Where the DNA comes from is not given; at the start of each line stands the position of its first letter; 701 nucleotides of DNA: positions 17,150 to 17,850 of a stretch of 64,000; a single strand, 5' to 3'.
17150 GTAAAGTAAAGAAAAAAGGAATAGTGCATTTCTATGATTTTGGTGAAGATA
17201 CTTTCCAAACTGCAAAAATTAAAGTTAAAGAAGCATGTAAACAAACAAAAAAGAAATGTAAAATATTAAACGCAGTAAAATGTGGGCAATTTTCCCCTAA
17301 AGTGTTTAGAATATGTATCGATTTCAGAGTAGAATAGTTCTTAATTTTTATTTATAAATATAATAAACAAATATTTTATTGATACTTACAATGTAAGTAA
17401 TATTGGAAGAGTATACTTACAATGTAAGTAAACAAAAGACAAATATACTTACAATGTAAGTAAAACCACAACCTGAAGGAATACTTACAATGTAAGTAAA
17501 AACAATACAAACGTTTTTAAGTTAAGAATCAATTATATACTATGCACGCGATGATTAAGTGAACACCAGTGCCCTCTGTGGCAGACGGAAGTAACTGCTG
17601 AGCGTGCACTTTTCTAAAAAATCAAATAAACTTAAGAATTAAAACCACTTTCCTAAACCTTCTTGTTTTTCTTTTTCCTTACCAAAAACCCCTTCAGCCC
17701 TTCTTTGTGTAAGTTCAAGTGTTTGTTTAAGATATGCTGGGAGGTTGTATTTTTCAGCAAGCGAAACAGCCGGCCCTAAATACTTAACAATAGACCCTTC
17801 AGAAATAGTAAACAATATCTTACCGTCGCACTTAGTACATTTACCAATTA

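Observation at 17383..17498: Four identical 17-bp perfect palindromes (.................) phased at 31-36 bp between convergent trm5 and polD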

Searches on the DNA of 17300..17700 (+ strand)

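Call 7: search_rna_families(source=window, start=17300, end=17700, threshold=evalue, max_evalue=10, show_alignments=3)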
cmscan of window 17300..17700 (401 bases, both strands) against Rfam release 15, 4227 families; matches with E-value up to 10: 4.
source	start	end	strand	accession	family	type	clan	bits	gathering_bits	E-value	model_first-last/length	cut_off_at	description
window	17616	17670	-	RF03790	MIR8008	Gene; miRNA;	-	20.6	66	0.1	1-55/55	no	MIR8008 microRNA precursor family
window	17446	17498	-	RF04117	MIR5200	Gene; miRNA;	-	16.9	70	1.2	19-74/92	no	MIR5200 microRNA precursor family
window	17383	17430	-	RF04117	MIR5200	Gene; miRNA;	-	14.1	70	7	19-74/92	no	MIR5200 microRNA precursor family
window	17573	17680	-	RF01964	RMST_3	Gene; lncRNA;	-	14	55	4.1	1-109/109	no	Rhabdomyosarcoma 2 associated transcript conserved region 3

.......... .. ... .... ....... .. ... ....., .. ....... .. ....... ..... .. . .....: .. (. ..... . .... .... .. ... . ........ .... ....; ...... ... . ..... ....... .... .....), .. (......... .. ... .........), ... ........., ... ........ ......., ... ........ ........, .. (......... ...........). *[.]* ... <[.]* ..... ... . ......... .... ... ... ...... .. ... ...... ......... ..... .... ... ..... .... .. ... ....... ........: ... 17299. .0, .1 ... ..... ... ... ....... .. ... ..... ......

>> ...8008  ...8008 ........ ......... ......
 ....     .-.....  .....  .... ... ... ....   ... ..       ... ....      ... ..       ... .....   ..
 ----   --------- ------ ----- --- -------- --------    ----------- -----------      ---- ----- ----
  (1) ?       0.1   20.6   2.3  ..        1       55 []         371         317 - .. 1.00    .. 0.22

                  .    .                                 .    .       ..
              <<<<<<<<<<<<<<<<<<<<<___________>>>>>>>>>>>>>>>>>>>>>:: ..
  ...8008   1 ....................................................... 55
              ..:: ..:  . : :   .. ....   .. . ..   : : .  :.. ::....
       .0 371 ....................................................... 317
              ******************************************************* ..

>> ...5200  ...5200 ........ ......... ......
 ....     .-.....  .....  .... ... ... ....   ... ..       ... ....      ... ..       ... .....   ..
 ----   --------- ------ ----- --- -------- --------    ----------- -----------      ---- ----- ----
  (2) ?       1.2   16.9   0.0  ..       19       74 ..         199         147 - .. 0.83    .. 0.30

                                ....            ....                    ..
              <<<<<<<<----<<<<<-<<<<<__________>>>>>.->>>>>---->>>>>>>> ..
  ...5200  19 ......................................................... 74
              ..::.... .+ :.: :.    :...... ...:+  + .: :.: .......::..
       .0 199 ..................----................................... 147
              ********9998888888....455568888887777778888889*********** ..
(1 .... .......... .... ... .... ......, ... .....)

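Call 45: build_rna_model(alignment_id=A2, structure=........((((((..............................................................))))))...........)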
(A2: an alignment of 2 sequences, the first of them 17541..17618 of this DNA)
Model R1 built from alignment A2 (2 sequences, 93 columns); structure: as given.
model positions 93; base pairs 6; branch points 0; effective number of sequences 1.58; information 0.614 bits per position. Calibrated on 0.2 Mb of random sequence (short: E-values are rough).
structure used (alignment columns):
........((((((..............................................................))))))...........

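Call 46: search_with_rna_model(model_id=R1, sources=[window, L003, L007, L010, L011, L012, L013, L016, L017, L018, L020, L021, L023, L028, L032, L033, L034, L035, L036, L038, L039, L040, L041, L043, L045, L046, L047, L050, L051, L059, L063, L066, L067, L068, L069, L070, L073, L082, L084, L085, L086, L087, L088, L089, L091, L092, L095, L096, L097, L099, L103, L105, L107, L108, L110, L111, L112, L116, L117, L125, L126, L127, L128, L129, L130, L132, L133, L134, L135, L136, L138, L139, L140, L141, L143, L144, L145, L146, L147, L148, L149, L151, L152, L153, L155, L156, L157, L158, L160, L161, L162, L164, L165, L166, L167, L168, L171, L172, L173, L174], max_evalue=1, show_alignments=6)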
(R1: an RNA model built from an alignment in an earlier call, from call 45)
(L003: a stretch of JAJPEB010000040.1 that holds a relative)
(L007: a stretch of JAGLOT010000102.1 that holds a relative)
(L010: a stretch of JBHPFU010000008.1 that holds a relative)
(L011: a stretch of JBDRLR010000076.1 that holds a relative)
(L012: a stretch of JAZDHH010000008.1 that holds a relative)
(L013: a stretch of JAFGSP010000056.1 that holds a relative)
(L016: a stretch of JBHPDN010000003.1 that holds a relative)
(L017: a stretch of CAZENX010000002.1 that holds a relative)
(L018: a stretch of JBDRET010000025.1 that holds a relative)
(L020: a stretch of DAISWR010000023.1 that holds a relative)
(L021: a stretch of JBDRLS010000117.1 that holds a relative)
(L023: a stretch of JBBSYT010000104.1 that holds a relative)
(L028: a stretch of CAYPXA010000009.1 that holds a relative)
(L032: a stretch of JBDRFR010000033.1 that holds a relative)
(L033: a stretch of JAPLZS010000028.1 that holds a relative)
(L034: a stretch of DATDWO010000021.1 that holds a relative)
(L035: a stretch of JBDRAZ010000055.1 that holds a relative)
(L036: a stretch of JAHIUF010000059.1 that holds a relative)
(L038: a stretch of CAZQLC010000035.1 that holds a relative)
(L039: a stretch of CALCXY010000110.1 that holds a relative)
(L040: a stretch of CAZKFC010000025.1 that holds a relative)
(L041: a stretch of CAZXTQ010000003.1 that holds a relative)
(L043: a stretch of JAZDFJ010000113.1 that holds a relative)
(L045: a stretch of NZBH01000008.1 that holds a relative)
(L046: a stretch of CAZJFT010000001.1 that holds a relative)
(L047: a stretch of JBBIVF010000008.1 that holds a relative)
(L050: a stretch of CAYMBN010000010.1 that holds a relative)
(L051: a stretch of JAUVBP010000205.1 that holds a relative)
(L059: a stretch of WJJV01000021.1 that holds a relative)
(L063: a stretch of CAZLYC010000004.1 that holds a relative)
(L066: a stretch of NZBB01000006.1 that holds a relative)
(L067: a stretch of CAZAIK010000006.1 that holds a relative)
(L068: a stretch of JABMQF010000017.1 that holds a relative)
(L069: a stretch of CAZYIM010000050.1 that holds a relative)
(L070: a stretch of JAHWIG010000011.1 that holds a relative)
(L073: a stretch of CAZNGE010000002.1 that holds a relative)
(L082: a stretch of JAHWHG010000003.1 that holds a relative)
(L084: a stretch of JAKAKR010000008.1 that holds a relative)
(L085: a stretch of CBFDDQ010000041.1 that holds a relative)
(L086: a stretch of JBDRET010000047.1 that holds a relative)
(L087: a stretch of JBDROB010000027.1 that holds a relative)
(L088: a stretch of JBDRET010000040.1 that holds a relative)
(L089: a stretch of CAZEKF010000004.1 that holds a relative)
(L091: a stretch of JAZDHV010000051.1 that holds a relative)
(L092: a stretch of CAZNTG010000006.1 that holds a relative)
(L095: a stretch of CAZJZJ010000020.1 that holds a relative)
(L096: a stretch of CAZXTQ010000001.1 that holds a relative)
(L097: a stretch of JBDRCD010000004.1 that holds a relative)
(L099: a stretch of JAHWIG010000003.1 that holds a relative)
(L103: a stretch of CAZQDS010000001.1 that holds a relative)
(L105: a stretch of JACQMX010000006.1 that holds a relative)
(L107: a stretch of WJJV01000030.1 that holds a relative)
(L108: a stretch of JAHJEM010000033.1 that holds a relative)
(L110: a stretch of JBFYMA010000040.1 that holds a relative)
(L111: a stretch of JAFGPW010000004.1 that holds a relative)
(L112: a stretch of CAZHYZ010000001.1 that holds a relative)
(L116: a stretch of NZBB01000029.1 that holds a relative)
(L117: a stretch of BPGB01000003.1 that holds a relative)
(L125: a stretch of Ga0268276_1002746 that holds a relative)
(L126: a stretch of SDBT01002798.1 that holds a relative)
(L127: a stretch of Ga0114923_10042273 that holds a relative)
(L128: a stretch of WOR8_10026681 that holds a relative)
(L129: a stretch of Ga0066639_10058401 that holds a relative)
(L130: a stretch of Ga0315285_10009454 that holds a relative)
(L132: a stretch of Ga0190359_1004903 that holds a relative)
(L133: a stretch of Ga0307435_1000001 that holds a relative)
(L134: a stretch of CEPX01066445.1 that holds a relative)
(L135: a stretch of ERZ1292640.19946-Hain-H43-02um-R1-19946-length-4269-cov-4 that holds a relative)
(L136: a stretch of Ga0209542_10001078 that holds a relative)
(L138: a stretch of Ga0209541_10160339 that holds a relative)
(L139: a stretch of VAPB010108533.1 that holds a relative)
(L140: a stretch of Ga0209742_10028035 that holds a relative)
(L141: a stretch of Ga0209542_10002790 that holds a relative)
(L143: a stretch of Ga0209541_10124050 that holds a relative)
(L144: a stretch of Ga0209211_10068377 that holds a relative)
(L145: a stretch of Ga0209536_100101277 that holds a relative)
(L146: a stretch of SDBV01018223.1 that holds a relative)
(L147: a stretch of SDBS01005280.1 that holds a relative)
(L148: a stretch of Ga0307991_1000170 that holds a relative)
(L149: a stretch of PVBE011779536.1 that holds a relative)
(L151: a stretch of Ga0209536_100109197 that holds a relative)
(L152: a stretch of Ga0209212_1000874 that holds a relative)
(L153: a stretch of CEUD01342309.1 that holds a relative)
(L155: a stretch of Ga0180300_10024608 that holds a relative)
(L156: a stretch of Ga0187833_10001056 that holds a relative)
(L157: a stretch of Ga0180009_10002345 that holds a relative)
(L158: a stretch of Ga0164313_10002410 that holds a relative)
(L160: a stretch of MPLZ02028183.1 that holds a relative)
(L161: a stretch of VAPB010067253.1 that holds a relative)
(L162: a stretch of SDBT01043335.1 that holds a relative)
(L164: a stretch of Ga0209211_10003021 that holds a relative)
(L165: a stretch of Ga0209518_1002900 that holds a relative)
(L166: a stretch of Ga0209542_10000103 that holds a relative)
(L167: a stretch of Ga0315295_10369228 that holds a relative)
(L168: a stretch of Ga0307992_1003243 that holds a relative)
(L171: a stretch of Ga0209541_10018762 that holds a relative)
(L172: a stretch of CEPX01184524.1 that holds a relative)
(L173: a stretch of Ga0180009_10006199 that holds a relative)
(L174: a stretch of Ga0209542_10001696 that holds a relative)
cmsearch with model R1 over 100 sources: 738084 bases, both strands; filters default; matches with E-value up to 1: 3.
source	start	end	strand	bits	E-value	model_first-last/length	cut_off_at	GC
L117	5086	5178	-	106.9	6.3e-29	1-93/93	no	0.43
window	17541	17618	+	91.1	4.4e-24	1-93/93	no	0.49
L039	1757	1839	-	35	6.4e-07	1-93/93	no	0.4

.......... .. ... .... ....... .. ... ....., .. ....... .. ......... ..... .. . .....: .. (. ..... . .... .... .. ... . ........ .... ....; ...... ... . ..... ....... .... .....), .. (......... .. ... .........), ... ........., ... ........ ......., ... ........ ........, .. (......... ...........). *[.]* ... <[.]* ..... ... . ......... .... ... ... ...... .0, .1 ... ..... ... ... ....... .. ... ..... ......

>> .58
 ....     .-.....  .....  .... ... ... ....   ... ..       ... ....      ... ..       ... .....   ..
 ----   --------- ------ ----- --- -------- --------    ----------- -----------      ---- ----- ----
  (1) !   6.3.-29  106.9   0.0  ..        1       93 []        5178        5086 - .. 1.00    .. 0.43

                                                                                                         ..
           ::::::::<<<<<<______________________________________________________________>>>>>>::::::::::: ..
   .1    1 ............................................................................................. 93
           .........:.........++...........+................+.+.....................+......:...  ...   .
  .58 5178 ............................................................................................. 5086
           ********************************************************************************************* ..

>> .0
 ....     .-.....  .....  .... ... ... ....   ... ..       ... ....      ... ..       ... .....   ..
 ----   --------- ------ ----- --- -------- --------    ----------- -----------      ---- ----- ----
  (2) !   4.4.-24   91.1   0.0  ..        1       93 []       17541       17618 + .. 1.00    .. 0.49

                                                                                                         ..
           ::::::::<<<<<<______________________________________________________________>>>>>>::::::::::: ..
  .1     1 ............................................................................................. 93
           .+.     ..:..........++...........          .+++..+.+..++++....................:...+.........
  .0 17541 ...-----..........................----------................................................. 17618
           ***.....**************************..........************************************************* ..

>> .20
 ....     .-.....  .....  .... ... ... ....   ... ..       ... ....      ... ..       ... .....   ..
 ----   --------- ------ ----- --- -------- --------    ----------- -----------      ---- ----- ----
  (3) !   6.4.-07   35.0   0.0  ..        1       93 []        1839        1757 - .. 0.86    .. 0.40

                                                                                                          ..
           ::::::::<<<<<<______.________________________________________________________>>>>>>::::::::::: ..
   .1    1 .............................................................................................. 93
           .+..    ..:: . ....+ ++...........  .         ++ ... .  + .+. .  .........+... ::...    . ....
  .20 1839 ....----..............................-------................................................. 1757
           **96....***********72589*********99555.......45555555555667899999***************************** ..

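Call 47: search_with_rna_model(model_id=R1, sources=[L175, L176, L177, L178, L179, L180, L181, L182, L183, L184, L185, L186, L187, L188, L189, L190, L191, L192, L193, L194, L195, L196, L197, L198, L200, L201, L202, L203, L204, L131, L137, L142, L150, L154, L159, L163, L169, L170, L199, L061], max_evalue=1, show_alignments=4)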
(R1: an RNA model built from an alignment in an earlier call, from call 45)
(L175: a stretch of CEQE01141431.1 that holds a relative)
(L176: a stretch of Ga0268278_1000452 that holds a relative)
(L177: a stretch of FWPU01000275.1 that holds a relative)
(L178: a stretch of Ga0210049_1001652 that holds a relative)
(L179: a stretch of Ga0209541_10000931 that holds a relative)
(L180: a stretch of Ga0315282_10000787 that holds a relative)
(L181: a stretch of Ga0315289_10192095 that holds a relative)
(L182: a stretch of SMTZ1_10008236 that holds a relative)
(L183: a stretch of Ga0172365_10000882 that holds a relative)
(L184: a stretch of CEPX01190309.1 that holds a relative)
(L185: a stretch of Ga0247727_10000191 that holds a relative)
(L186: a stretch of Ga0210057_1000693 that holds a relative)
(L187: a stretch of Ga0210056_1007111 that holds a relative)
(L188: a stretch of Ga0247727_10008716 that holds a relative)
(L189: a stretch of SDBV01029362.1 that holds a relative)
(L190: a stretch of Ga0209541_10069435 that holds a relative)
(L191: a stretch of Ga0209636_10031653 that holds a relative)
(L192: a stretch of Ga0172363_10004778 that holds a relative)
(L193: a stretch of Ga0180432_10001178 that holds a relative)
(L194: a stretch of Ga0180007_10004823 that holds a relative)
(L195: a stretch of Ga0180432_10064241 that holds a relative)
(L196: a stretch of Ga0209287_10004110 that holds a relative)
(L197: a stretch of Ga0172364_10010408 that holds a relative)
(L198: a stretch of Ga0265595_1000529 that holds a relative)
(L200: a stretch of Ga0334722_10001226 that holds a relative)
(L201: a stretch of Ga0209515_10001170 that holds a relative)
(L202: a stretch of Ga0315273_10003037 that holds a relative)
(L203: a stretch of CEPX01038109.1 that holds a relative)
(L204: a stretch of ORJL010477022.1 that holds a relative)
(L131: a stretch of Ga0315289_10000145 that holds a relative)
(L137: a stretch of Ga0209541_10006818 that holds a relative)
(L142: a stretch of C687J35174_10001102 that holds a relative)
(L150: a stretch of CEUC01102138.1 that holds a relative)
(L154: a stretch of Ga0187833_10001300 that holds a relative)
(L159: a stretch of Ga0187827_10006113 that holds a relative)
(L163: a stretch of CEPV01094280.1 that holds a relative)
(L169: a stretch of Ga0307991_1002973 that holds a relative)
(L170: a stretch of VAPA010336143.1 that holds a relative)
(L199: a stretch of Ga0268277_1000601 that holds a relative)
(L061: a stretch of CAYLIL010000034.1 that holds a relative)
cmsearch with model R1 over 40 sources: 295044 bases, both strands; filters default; matches with E-value up to 1: 0.
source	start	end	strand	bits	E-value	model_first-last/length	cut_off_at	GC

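Call 49: search_with_rna_model(model_id=R1, sources=[window, L117, L039], max_evalue=0.001, make_alignment=true)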
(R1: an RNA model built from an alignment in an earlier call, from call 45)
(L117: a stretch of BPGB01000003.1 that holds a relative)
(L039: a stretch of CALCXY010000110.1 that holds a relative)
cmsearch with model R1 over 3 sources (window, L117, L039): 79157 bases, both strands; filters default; matches with E-value up to 0.001: 3.
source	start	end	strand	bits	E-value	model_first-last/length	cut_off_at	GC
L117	5086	5178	-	106.9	6.8e-30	1-93/93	no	0.43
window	17541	17618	+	91.1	4.8e-25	1-93/93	no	0.49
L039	1757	1839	-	35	6.8e-08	1-93/93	no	0.4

Alignment A3: 3 matches aligned to the model, 94 columns, each read 5' to 3' on its own strand. Consensus structure (alignment columns), stored with it:
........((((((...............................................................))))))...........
